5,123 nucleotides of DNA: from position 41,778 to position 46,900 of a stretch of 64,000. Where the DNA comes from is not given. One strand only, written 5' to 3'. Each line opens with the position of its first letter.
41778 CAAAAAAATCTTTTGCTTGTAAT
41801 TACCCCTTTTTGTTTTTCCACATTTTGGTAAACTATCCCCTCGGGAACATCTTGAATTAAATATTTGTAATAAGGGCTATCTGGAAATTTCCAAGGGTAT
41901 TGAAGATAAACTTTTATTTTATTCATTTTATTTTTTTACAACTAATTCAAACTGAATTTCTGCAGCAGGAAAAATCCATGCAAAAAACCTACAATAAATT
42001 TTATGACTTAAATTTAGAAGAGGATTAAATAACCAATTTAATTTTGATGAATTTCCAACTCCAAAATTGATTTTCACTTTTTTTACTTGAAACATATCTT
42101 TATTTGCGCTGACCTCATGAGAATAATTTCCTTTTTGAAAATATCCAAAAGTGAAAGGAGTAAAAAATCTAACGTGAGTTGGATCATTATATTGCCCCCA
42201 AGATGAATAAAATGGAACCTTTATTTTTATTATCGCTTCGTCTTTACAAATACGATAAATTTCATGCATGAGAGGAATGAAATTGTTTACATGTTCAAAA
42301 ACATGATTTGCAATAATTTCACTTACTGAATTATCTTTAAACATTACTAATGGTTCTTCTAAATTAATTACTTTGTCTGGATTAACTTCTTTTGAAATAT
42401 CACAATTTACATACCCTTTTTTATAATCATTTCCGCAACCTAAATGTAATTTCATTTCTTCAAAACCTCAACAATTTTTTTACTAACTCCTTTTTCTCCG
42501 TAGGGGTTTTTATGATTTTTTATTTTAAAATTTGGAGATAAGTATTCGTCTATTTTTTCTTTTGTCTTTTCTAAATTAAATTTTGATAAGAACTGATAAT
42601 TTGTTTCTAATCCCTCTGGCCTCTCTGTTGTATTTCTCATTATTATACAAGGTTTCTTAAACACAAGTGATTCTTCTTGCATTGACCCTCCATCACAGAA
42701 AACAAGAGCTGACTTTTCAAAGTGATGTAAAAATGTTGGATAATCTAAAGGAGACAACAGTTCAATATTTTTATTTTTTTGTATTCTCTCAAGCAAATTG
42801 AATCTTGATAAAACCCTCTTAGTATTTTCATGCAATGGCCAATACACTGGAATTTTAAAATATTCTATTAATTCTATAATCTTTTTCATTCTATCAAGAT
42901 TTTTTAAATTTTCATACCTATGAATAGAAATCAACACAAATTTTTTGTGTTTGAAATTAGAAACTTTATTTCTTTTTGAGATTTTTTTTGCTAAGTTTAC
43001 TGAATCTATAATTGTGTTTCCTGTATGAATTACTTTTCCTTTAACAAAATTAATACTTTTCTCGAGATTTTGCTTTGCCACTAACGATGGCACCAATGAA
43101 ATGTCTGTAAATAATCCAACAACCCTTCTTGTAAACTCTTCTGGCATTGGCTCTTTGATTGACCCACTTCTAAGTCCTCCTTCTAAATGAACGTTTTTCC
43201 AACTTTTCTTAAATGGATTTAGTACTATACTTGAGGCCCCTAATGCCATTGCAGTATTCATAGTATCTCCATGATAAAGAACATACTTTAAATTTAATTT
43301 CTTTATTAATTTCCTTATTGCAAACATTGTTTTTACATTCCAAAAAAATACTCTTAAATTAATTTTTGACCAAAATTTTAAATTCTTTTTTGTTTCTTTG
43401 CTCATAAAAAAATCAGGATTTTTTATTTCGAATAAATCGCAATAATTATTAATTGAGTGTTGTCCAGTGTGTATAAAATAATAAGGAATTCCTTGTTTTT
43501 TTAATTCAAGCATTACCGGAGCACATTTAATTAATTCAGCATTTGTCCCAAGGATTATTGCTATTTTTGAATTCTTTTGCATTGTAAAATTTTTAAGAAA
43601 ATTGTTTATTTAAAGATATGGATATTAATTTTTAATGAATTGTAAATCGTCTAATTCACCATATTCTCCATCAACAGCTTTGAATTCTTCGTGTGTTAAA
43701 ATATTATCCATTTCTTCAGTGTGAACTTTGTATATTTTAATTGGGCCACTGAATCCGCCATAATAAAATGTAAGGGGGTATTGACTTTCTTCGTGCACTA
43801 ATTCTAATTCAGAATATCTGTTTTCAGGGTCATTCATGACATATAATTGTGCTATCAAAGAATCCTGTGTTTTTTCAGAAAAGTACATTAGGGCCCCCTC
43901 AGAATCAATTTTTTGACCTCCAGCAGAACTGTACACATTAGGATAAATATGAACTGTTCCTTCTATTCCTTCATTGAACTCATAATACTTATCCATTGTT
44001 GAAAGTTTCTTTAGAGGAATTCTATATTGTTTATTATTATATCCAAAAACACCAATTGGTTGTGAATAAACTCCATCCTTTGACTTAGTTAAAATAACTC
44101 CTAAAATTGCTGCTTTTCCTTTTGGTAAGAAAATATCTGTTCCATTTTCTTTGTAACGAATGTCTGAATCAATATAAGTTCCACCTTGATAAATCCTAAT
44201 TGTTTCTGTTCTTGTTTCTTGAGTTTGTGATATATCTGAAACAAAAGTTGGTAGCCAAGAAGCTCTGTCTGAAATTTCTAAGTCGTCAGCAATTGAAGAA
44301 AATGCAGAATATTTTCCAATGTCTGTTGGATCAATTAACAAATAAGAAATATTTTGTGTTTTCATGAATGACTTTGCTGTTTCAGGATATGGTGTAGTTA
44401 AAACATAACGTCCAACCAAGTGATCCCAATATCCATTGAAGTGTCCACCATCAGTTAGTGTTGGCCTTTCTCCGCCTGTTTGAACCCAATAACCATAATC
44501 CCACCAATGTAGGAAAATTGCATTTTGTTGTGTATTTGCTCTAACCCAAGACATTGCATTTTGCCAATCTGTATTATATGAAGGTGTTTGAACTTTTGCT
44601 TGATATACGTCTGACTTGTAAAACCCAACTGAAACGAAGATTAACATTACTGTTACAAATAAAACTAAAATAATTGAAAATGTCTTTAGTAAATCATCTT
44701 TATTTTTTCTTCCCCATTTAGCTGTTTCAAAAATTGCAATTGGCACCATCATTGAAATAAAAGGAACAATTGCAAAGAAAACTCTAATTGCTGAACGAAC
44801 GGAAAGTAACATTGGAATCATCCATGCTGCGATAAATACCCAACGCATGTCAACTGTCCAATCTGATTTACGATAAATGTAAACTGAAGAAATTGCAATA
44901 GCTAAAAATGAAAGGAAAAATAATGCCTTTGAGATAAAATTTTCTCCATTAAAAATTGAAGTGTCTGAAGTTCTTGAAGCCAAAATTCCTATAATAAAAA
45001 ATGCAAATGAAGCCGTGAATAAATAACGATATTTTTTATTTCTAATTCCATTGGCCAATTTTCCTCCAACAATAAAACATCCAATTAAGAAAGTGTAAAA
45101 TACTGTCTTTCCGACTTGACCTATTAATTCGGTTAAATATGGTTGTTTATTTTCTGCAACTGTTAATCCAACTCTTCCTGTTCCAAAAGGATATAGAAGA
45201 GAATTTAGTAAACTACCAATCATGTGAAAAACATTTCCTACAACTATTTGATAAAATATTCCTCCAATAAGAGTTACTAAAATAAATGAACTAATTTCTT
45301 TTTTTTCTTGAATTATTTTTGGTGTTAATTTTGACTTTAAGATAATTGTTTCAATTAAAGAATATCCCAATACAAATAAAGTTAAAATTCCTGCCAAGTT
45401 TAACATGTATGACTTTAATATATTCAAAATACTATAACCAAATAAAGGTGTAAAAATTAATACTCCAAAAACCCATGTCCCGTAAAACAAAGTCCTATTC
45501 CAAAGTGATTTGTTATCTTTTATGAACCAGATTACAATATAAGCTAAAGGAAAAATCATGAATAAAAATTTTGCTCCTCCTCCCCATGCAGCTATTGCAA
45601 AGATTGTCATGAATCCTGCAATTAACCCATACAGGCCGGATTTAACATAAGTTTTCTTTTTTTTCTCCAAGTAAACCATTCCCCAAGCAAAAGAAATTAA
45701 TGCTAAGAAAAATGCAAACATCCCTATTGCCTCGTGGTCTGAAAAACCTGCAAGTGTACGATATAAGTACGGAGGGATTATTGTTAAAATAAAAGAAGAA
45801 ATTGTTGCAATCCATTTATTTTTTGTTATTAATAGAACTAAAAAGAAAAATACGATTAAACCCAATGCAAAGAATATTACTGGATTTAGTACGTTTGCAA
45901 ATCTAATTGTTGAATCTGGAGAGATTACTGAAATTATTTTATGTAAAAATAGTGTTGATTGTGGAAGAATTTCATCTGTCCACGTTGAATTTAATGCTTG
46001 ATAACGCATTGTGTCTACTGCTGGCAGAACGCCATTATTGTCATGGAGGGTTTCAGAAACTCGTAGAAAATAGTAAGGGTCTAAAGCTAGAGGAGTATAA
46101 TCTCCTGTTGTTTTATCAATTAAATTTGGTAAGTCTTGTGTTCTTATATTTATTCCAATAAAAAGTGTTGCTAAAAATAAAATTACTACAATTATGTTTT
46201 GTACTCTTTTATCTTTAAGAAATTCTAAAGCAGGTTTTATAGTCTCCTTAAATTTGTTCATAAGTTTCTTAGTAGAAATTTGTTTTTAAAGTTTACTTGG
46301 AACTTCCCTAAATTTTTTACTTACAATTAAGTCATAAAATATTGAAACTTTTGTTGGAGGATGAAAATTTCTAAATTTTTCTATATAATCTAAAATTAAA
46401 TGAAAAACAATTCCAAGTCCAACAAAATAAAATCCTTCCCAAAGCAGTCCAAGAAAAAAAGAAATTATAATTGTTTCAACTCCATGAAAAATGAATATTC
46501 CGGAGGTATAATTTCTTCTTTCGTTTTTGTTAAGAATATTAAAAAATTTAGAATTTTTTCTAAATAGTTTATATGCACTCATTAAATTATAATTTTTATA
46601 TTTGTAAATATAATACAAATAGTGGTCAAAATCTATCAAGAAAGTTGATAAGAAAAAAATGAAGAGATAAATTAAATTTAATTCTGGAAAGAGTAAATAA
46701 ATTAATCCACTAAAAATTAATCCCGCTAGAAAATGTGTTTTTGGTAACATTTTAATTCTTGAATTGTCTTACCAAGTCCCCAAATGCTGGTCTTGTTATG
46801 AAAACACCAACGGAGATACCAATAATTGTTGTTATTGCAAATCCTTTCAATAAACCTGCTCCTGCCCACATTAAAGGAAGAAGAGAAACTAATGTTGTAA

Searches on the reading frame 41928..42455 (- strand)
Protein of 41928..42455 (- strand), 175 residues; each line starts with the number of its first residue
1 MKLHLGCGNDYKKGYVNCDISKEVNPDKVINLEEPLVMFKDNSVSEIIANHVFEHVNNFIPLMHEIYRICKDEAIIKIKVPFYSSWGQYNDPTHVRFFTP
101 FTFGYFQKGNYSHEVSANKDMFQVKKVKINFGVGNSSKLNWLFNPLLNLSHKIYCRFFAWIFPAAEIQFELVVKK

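Call 91: search_protein_families(library=pfam, proteins=[window:41928-42455:-], max_evalue=0.001)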
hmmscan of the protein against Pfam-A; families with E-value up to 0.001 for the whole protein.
window:41928-42455:- (175 aa): 2 families
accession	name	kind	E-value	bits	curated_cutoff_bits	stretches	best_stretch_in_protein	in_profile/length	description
PF08241.18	Methyltransf_11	-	7.4e-05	23.7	21.2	1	31-75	50-92/95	Methyltransferase domain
PF13489.12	Methyltransf_23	-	0.00031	21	27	1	41-99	79-146/164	Methyltransferase domain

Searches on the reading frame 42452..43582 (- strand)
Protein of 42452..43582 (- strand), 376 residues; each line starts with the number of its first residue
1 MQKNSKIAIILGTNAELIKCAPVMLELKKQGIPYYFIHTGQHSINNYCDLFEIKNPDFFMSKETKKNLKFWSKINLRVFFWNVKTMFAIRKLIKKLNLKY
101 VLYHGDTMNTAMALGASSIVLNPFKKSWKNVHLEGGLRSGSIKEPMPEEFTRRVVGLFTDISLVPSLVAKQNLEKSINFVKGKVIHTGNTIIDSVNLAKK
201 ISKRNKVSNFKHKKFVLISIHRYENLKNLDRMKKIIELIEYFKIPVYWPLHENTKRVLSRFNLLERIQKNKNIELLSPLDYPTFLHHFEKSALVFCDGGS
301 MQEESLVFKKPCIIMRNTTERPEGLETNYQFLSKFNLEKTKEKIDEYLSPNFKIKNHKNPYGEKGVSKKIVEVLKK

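Call 91: search_protein_families(library=pfam, proteins=[window:42452-43582:-], max_evalue=0.001)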
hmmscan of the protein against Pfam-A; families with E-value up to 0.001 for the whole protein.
window:42452-43582:- (376 aa): 1 family
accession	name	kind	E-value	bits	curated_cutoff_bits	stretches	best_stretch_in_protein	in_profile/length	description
PF02350.25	Epimerase_2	-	2e-58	198.3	30.6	1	28-375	4-347/347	UDP-N-acetylglucosamine 2-epimerase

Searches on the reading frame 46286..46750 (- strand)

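Call 91: search_protein_families(library=pfam, proteins=[window:46286-46750:-], max_evalue=0.001)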
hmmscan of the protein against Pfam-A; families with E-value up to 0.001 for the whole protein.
window:46286-46750:- (154 aa): 1 family
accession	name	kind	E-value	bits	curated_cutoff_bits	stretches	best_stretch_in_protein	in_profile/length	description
PF04307.19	YdjM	-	9.4e-05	22.4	29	1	1-125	1-110/176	YdjM inner membrane protein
